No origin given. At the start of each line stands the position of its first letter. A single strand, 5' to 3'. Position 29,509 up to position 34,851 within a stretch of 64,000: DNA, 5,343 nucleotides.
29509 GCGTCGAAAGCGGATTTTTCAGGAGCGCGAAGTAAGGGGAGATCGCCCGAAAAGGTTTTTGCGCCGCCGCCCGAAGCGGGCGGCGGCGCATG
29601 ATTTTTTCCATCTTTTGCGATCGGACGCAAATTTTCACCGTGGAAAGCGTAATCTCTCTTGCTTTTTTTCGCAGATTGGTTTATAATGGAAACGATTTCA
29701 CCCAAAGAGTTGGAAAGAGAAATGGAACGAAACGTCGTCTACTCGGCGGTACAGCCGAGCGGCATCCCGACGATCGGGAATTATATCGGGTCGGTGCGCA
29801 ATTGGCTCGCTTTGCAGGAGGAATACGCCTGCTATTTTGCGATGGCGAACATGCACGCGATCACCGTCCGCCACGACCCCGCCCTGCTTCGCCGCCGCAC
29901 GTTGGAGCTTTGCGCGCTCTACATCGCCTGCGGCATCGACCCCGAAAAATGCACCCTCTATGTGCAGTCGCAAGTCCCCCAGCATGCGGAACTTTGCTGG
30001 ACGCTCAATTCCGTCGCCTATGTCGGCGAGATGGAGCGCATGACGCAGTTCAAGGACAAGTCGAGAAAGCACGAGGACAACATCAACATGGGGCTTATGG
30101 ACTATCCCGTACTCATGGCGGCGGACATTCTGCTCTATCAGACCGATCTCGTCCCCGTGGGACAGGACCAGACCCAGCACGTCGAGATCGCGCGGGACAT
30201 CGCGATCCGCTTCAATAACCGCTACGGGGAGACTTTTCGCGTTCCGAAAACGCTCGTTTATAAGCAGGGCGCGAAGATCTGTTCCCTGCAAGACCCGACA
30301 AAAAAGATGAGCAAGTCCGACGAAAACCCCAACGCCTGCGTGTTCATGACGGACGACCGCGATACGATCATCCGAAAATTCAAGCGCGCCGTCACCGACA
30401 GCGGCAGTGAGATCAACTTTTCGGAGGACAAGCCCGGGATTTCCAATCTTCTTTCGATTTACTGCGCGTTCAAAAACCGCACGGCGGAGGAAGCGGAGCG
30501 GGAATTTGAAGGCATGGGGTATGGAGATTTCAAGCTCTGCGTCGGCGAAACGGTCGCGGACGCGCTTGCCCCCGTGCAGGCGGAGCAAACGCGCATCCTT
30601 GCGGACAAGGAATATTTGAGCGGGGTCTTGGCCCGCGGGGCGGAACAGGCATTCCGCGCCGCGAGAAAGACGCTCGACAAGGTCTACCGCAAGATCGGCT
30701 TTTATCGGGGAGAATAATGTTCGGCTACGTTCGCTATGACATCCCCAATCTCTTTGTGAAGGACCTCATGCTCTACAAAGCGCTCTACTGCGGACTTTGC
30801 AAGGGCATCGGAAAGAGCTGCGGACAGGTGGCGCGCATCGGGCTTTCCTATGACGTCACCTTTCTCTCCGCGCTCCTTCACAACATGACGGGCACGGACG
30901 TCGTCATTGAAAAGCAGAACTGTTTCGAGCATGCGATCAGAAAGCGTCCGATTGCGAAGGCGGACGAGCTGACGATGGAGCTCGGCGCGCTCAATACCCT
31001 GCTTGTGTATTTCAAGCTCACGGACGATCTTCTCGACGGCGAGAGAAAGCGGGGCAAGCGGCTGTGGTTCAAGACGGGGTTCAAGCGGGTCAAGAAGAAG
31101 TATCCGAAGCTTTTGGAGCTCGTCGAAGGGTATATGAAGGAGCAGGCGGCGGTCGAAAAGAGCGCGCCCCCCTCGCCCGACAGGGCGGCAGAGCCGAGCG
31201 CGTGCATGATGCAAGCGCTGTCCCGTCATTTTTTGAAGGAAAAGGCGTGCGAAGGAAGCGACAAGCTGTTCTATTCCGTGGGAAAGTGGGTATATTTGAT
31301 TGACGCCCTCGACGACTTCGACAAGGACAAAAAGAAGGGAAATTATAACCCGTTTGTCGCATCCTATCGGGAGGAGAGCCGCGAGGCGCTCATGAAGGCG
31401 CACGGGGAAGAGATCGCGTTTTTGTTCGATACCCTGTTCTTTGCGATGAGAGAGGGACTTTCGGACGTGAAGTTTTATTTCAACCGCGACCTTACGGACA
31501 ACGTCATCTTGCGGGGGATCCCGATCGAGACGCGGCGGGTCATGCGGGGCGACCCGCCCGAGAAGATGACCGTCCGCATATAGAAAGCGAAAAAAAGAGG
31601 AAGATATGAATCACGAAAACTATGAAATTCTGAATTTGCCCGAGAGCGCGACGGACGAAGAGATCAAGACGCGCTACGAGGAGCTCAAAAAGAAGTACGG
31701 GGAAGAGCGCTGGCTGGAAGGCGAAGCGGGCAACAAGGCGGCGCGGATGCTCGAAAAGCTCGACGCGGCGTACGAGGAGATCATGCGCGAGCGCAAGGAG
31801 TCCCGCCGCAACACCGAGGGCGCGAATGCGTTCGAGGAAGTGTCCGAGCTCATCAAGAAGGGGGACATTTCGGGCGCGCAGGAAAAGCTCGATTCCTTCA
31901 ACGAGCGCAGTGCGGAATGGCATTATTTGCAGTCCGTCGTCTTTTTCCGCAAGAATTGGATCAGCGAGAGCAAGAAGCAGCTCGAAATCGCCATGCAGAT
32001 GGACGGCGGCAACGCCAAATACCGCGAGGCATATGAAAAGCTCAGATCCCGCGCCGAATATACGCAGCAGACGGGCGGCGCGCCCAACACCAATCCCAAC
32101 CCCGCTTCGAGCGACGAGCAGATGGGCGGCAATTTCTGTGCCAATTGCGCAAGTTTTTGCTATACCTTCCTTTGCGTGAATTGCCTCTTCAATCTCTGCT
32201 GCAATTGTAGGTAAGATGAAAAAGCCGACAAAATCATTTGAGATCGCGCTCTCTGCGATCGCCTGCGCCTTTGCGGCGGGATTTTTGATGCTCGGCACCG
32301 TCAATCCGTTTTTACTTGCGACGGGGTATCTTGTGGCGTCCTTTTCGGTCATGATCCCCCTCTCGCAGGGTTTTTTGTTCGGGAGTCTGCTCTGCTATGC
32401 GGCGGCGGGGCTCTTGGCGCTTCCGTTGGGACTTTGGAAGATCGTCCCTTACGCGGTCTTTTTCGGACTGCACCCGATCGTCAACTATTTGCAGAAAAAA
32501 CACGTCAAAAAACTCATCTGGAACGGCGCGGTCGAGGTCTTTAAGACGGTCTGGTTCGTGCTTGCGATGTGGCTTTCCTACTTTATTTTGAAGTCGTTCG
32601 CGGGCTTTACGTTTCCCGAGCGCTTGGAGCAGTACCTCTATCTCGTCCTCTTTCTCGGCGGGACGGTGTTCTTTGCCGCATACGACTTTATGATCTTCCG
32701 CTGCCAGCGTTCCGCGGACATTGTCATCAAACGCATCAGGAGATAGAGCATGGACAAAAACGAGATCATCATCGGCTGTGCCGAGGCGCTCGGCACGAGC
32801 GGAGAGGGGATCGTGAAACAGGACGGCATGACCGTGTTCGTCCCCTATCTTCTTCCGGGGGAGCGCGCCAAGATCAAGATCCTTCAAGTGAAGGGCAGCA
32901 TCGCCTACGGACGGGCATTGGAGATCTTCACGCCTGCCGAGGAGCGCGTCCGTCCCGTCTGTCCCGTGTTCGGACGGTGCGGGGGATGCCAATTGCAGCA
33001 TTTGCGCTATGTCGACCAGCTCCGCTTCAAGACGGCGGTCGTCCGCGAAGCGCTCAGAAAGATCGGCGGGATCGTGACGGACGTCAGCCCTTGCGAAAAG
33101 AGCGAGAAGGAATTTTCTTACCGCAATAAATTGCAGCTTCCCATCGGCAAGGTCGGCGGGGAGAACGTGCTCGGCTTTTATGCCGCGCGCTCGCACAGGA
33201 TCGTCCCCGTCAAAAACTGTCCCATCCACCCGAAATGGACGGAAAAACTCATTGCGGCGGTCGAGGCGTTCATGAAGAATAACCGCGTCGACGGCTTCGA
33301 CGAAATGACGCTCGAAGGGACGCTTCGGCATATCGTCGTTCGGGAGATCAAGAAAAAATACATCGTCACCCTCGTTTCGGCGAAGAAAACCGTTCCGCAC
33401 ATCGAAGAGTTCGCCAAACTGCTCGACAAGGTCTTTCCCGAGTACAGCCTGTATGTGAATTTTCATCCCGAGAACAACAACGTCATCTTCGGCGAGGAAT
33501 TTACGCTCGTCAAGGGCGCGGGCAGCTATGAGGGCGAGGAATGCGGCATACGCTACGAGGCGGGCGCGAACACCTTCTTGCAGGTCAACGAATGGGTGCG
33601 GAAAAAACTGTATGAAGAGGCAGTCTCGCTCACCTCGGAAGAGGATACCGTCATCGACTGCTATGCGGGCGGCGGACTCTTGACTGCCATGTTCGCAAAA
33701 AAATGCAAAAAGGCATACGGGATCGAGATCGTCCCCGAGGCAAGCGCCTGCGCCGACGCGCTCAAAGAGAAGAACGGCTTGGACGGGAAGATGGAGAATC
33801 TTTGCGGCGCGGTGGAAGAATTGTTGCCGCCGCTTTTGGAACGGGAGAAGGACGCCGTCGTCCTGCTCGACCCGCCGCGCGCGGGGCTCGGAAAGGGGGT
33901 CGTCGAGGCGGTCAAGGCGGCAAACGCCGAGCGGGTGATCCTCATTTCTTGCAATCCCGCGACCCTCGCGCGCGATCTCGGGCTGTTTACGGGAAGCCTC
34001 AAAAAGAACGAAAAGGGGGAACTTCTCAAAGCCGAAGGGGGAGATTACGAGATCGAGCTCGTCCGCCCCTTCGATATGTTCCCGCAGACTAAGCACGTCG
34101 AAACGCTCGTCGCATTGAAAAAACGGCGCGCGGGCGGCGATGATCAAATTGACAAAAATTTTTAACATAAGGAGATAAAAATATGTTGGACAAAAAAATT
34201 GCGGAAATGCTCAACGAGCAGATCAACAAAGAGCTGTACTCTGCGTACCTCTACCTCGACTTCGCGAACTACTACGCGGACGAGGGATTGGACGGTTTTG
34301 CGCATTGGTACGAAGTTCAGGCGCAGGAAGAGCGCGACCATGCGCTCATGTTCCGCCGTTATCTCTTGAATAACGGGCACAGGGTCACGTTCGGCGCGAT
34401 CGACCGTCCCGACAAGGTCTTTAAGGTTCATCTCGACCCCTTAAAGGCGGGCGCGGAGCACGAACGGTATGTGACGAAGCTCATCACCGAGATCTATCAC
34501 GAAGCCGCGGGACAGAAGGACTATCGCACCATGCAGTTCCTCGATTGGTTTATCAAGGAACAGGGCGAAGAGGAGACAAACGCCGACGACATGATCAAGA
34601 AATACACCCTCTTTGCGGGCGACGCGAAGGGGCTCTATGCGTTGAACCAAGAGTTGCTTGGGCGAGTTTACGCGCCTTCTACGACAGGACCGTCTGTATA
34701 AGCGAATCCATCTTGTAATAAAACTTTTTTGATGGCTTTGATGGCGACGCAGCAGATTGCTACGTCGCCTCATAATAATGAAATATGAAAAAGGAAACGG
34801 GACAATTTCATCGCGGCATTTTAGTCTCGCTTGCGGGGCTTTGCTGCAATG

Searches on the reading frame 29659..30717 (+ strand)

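Call 79: search_protein_families(library=pfam, proteins=[window:29659-30717:+], max_evalue=0.000001)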
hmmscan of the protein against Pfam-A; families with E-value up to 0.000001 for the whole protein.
window:29659-30717:+ (352 aa): 1 family
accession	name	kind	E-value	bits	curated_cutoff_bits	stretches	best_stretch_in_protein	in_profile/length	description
PF00579.31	tRNA-synt_1b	-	8.6e-71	239.1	21.1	1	23-302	4-290/292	tRNA synthetases class I (W and Y)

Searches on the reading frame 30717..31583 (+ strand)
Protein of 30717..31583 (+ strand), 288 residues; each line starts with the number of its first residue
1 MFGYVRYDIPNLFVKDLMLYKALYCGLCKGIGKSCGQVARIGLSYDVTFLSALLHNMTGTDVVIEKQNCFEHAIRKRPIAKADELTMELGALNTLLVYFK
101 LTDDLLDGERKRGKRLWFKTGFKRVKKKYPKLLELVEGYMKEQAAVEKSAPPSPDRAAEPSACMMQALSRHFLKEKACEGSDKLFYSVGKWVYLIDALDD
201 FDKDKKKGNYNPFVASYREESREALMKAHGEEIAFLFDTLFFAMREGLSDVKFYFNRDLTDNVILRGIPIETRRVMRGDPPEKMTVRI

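Call 79: search_protein_families(library=pfam, proteins=[window:30717-31583:+], max_evalue=0.000001)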
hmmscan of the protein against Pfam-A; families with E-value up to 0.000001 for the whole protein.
window:30717-31583:+ (288 aa): 1 family
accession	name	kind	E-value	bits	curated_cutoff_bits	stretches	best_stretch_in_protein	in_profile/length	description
PF18937.5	DUF5685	-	2.7e-62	211.1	26.7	1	1-271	1-269/272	Family of unknown function (DUF5685)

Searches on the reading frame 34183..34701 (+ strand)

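Call 79: search_protein_families(library=pfam, proteins=[window:34183-34701:+], max_evalue=0.000001)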
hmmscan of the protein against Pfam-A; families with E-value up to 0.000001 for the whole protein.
window:34183-34701:+ (172 aa): 1 family
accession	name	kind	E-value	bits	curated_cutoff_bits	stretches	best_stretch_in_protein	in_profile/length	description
PF00210.30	Ferritin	-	1.3e-35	122.9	24.5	1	8-141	2-139/142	Ferritin-like domain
